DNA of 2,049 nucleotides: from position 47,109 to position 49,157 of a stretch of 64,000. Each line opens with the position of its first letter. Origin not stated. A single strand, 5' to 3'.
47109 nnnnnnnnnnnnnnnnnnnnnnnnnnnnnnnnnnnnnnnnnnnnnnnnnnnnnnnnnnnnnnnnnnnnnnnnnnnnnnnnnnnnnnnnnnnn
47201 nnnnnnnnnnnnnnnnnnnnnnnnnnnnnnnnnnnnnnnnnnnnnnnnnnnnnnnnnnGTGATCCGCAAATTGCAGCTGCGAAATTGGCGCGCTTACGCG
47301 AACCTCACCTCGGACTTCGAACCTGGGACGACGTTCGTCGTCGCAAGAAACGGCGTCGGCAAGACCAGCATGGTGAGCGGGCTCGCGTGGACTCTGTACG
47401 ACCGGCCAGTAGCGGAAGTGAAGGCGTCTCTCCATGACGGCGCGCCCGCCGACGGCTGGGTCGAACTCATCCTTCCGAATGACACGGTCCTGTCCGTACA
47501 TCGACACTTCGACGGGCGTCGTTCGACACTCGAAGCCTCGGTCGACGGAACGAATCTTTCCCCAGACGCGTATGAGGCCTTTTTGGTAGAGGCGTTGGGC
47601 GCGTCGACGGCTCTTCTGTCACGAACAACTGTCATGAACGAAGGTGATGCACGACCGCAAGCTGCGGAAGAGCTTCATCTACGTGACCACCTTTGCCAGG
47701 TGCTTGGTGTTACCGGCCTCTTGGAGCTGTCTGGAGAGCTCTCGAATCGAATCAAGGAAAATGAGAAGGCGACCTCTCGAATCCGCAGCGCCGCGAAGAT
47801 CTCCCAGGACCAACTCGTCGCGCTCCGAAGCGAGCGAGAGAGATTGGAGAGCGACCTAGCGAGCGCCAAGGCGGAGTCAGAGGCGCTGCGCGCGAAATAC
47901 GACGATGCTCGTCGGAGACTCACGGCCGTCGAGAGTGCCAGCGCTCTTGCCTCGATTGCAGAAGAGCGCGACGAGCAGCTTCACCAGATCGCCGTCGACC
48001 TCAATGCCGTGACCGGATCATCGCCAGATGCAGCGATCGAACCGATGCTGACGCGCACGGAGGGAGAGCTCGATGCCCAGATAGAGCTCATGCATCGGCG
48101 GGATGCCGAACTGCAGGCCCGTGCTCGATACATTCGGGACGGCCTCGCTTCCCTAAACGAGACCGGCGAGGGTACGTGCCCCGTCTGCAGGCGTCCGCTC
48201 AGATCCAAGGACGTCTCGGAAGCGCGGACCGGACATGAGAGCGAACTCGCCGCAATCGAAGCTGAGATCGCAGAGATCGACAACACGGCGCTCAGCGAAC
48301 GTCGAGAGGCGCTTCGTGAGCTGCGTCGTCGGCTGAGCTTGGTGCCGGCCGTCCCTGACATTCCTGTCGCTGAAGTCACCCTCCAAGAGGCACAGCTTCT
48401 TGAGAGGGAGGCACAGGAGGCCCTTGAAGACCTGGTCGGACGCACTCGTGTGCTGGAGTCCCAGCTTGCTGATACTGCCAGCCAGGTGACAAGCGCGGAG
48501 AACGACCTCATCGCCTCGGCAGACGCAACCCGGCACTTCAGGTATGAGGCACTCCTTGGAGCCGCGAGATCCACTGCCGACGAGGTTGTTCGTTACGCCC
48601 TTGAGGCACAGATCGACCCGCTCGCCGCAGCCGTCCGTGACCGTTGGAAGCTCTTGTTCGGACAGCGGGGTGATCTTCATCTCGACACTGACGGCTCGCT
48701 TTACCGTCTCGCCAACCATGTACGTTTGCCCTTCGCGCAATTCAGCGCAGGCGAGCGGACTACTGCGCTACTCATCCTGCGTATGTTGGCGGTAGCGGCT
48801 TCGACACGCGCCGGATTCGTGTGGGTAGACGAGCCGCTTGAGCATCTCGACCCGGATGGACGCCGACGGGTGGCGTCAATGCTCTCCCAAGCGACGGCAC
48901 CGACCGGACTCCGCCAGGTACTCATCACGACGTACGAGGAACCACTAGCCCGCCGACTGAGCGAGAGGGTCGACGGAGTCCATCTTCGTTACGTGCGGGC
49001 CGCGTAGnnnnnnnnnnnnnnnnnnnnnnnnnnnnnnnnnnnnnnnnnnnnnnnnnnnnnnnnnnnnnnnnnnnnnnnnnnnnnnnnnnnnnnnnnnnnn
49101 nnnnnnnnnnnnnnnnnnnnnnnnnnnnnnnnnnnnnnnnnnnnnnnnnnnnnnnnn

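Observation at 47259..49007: Miniature Rad50/SbcC-like ATPase with a CPVC hook at the protein midpoint and no Mre11/SbcD partner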

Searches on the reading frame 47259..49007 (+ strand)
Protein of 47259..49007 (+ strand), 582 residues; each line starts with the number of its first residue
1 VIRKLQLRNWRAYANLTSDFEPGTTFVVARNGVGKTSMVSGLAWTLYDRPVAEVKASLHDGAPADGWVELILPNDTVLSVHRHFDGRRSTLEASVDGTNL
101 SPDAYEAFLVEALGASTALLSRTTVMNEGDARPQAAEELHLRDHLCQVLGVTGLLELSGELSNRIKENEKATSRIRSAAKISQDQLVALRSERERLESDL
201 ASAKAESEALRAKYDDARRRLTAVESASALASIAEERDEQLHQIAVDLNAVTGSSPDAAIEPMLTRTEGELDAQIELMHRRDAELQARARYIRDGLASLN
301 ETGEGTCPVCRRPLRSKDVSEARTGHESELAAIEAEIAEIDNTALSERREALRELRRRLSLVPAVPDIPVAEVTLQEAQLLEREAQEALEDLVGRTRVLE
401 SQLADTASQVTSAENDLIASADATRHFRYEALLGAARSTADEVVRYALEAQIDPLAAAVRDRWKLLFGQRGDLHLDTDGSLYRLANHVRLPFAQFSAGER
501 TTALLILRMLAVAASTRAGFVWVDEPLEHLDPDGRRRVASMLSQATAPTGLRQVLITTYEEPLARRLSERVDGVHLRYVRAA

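Call 7: search_protein_families(library=pfam, proteins=[window:47259-49007:+], max_evalue=0.1)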
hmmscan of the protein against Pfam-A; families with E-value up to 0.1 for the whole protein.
window:47259-49007:+ (582 aa): 12 families
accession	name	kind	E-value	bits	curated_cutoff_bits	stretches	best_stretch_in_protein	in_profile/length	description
PF02463.25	SMC_N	-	2e-14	54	40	2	236-571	135-208/220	RecF/RecN/SMC N terminal domain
PF13476.12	AAA_23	-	5.3e-12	47.2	27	1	4-248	1-193/201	AAA domain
PF13175.12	AAA_15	-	2e-05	24.8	32.1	1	1-42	1-43/374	AAA ATPase domain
PF04423.19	Rad50_zn_hook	-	9.1e-05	22.6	24.3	1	293-337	9-52/52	Rad50 zinc hook motif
PF13555.12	AAA_29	-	0.0023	18.1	27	1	3-43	2-43/61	P-loop containing region of AAA domain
PF17675.6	APG6_N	-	0.0043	17.9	45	1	162-249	45-130/132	Apg6 coiled-coil region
PF13093.11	FTA4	-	0.01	16.1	24.8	1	197-278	111-189/199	Kinetochore complex Fta4 of Sim4 subunit, or CENP-50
PF07407.17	Seadorna_VP6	-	0.013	15.1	27.2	1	191-285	2-93/399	Seadornavirus VP6 protein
PF24922.1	ACBP4_C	-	0.029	15.1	31.2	1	183-225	2-44/105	Acyl-CoA-binding domain-containing protein 4-6, C-terminal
PF13514.12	AAA_27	-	0.043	13.8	22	0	2-110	3-112/206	AAA domain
PF19474.4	DUF6011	-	0.047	13.7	26.6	0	302-317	6-21/37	Family of unknown function (DUF6011)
PF23404.1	FAZ1_C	-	0.051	14.1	27.6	0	184-210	9-35/35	FAZ1, C-terminal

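Call 8: search_protein_families(library=padloc, proteins=[window:47259-49007:+], max_evalue=0.1)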
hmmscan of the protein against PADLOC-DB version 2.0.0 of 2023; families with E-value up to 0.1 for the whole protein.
window:47259-49007:+ (582 aa): 74 families (the best 25 are shown)
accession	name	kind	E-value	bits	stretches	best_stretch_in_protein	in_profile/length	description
PDLC04135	mad3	-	4.8e-17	60.5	1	1-571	1-334/374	mads_3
PDLC03859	LmuB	-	9.6e-12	42.9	1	168-569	170-594/611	-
PDLC00277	PtuA1|PtuA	-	1.7e-11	42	1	2-48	3-49/423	AAA ATPase domain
PDLC00278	PtuA1|PtuA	-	1.7e-09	35.5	1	2-46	3-47/436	AAA ATPase domain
PDLC03864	LmuB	-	3.6e-09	33.7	1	301-565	381-639/657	-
PDLC03860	LmuB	-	6.2e-09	32.9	2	176-417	170-406/565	-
PDLC03868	LmuB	-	1.9e-08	31.1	2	3-48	7-54/1035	-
PDLC00310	PtuA1|PtuA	-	4.4e-08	30.6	1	2-44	3-45/443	AAA ATPase domain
PDLC00271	PtuA1|PtuA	-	5.2e-08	30.9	1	2-46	3-47/421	AAA ATPase domain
PDLC03863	LmuB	-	6.4e-08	29.7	1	2-417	5-434/610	-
PDLC00311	PtuA1|PtuA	-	1.5e-07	28.8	1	3-48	4-49/455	AAA ATPase domain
PDLC03865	LmuB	-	3.4e-07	26.8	1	157-360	376-583/1007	-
PDLC02913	ATPase_I-A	-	9.5e-07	26.3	1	2-46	54-98/508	-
PDLC00299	PtuA1|PtuA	-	1.2e-06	25.8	1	2-46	55-99/535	AAA ATPase domain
PDLC00096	GajA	-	2.1e-06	24.8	1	2-49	3-51/630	AAA ATPase domain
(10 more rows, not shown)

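Call 9: search_protein_families(library=ncbifam, proteins=[window:47259-49007:+], max_evalue=0.1)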
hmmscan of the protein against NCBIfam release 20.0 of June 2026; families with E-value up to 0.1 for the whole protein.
window:47259-49007:+ (582 aa): 18 families
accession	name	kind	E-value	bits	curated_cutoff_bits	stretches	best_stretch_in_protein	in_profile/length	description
NF041034.1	Rad50_Sulf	equivalog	1.1e-20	73.2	1000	3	165-388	285-505/872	DNA double-strand break repair ATPase Rad50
NF003034.1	PRK03918.1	equivalog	3.3e-18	65.1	700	2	165-378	302-515/878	DNA double-strand break repair ATPase Rad50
NF045487.1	ASRP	equivalog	2e-17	63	300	1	17-426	9-414/593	archaea-specific SMC-related protein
NF053563.1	Rkd4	equivalog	8.7e-13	47.3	860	2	2-121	3-129/747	arcadin-4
NF002244.0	PRK01156.1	equivalog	1.1e-10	40.3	847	2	2-47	3-48/895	DNA double-strand break repair ATPase Rad50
NF002572.0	PRK02224.1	equivalog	1.4e-08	33.5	1087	2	158-416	316-548/888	DNA double-strand break repair ATPase Rad50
TIGR00611.2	recf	equivalog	6.9e-08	32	172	1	2-42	1-41/339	DNA replication/repair protein RecF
NF041760.1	PtuA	equivalog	1.3e-05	24.3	500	1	2-46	52-96/524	retron Ec78 anti-phage system effector ATPase PtuA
NF000167.2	ABCF_Lsa_all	exception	5.9e-05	22.2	750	1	491-544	114-162/492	Lsa family ABC-F type ribosomal protection protein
TIGR01189.1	ccmA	equivalog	6e-05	22.8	131.6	1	483-560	116-186/198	heme ABC exporter ATP-binding protein CcmA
TIGR02168.1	SMC_prok_B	equivalog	0.00013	19.9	567.35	1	160-408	264-505/1181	chromosome segregation protein SMC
NF000355.4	ribo_prot_ABC_F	equivalog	0.00023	20.2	380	1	484-545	106-163/499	ribosomal protection-like ABC-F family protein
NF040873.1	AztA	equivalog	0.00067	19.3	220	1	489-563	114-181/191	zinc ABC transporter ATP-binding protein AztA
NF010061.0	PRK13538.1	equivalog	0.00085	18.9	195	0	484-561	123-193/211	cytochrome c biogenesis heme-transporting ATPase CcmA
TIGR01166.1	cbiO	subfamily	0.0033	16.9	211.8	0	493-558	126-184/190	cobalt ABC transporter, ATP-binding protein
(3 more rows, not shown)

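Call 12: find_homologous_proteins(query=window:47259-49007:+)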
Query window:47259-49007:+ (582 aa): 16 proteins with E <= 0.001 among 8000 candidates.
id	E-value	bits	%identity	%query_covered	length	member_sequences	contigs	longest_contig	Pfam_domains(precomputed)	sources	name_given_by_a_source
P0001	0.0e+0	1225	100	99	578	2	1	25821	PF13476.13,PF02463.26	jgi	jgi:DNA repair exonuclease SbcCD ATPase subunit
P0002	3.1e-87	312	35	100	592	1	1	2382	PF13175.13,PF13476.13,PF13555.13,PF02463.26,PF04423.20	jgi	jgi:DNA repair exonuclease SbcCD ATPase subunit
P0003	4.5e-79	285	35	100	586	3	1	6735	PF13175.13,PF13476.13,PF02463.26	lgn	-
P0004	1.3e-78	284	35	100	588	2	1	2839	PF13175.13,PF13476.13,PF02463.26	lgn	-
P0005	1.1e-77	280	36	99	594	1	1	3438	PF13476.13,PF02463.26,PF13304.13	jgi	jgi:DNA repair exonuclease SbcCD ATPase subunit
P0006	5.1e-75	272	36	99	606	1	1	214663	PF13476.13,PF02463.26,PF13304.13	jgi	jgi:hypothetical protein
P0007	5.0e-73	265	34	100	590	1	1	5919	PF13175.13,PF13476.13,PF02463.26,PF13304.13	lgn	-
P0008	6.1e-72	262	34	99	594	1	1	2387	PF13476.13,PF02463.26,PF13304.13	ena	-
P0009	1.8e-63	234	32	100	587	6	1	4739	PF13476.13,PF13555.13,PF02463.26,PF13304.13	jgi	-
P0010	3.4e-61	226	37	47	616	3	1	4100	PF13476.13,PF02463.26,PF13304.13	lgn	-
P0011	6.2e-60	222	33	98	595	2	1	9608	PF13476.13,PF02463.26,PF13304.13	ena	-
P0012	9.4e-60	221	31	100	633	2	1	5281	PF13476.13,PF02463.26,PF13304.13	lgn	-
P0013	2.0e-57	214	44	23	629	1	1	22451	PF13476.13,PF02463.26,PF13304.13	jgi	jgi:DNA repair exonuclease SbcCD ATPase subunit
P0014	3.1e-55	206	32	100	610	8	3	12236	PF13476.13,PF02463.26,PF13304.13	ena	-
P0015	4.3e-49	186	33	100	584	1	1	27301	PF13476.13,PF02463.26,PF13304.13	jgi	jgi:DNA repair exonuclease SbcCD ATPase subunit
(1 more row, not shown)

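Call 13: find_encoding_contigs(protein=P0006, flank=8000, max_places=2)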
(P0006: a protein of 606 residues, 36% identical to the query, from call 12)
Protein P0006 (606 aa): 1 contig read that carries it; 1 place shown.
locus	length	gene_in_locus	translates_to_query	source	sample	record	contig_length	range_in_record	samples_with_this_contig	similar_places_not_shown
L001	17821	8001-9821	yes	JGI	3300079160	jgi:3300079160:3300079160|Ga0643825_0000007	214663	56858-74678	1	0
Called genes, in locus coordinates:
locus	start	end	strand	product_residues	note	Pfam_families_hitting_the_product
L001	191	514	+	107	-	-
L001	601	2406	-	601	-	PF02129:Peptidase_S15, PF00326:Peptidase_S9 (weak), PF08530:PepX_C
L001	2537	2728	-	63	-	PF21274:Rng_hyd_C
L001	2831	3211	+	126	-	PF01243:PNPOx_N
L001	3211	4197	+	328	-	PF00106:adh_short, PF08659:KR (weak), PF13561:adh_short_C2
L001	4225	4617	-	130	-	PF01850:PIN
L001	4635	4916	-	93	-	PF04014:MazE_antitoxin (weak)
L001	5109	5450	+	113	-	-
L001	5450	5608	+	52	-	-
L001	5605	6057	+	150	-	-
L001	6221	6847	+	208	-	PF04545:Sigma70_r4 (faint), PF08281:Sigma70_r4_2 (weak)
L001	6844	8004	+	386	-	-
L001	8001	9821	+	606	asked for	PF02463:SMC_N, PF13476:AAA_23, PF13304:AAA_21 (faint)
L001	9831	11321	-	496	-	PF04041:Glyco_hydro_130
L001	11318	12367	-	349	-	-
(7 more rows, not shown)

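Call 14: find_encoding_contigs(protein=P0015, flank=8000, max_places=2)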
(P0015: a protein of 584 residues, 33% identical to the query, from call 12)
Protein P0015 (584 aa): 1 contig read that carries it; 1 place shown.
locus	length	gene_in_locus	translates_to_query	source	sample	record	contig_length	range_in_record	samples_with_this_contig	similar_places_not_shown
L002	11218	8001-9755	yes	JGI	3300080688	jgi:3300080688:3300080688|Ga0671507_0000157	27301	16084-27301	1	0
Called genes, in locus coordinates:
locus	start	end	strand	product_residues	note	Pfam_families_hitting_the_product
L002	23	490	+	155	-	PF19850:DUF6325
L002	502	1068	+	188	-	PF03729:DUF308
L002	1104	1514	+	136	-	-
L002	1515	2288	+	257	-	PF03976:PPK2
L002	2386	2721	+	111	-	PF09851:SHOCT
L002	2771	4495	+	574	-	PF00916:Sulfate_transp, PF01740:STAS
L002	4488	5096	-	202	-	PF11578:DUF3237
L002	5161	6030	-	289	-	PF27100:DcsG_N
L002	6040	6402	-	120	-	-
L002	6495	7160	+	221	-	-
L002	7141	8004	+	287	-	-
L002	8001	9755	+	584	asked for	PF02463:SMC_N, PF13476:AAA_23, PF13304:AAA_21 (faint)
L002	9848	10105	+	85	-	-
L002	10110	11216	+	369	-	?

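Call 15: find_encoding_contigs(protein=P0013, flank=8000, max_places=2)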
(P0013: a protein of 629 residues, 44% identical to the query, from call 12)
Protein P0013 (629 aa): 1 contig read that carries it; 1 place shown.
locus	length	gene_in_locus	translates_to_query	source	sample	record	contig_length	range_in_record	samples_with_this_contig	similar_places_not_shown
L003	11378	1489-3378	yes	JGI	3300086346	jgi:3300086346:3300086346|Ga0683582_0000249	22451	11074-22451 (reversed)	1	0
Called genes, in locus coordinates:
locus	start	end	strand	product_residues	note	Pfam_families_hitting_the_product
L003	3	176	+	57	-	?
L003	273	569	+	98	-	PF04545:Sigma70_r4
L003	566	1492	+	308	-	-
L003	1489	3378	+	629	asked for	PF02463:SMC_N, PF13476:AAA_23, PF13304:AAA_21 (weak)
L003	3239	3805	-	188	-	-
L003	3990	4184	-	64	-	-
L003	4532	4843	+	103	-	PF26731:DUF8243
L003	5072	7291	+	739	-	PF01734:Patatin (weak)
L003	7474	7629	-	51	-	-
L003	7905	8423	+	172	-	-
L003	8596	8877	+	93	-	-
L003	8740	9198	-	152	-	PF22880:DUF7019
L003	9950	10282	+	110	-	-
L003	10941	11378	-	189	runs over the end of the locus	-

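Call 17: find_encoding_contigs(protein=P0014, flank=8000, max_places=3)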
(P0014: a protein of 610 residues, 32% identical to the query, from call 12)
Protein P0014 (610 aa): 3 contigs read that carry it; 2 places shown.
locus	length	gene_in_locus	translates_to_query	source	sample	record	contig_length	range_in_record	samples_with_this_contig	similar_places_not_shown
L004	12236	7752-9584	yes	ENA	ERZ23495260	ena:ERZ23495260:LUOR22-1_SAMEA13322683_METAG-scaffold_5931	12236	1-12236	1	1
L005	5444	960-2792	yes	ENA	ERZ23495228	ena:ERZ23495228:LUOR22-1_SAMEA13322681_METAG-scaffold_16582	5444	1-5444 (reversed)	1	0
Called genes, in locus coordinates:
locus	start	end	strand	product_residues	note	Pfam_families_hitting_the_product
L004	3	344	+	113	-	?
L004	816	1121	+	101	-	PF01381:HTH_3, PF12844:HTH_19 (faint)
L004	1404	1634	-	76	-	-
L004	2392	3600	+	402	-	PF13356:Arm-DNA-bind_3, PF22022:Phage_int_M, PF00589:Phage_integrase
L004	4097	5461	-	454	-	PF00899:ThiF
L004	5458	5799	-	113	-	-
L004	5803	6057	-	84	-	-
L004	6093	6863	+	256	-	-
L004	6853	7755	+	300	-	-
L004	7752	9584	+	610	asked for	PF02463:SMC_N, PF13476:AAA_23, PF13304:AAA_21 (faint)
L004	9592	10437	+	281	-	PF20016:ThsA_Macro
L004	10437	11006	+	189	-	PF08937:ThsB_TIR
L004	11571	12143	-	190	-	-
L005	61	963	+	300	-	-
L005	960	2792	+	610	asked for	PF02463:SMC_N, PF13476:AAA_23, PF13304:AAA_21 (faint)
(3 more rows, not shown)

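Call 18: find_encoding_contigs(protein=P0011, flank=8000, max_places=2)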
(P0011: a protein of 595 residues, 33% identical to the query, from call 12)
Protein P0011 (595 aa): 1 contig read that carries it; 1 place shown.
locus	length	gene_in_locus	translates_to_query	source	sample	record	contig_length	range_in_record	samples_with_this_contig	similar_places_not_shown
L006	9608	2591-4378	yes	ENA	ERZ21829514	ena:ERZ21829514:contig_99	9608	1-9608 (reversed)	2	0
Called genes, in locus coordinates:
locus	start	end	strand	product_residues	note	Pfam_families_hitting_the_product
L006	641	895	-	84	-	-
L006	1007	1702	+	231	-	PF04545:Sigma70_r4 (weak)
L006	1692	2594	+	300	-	-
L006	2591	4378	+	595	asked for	PF02463:SMC_N, PF13476:AAA_23, PF13304:AAA_21 (faint)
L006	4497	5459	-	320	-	-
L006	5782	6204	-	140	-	PF20586:DUF6788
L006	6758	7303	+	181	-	-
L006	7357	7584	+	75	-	-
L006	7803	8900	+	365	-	PF02195:ParB_N, PF17762:HTH_ParB (weak)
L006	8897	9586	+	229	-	-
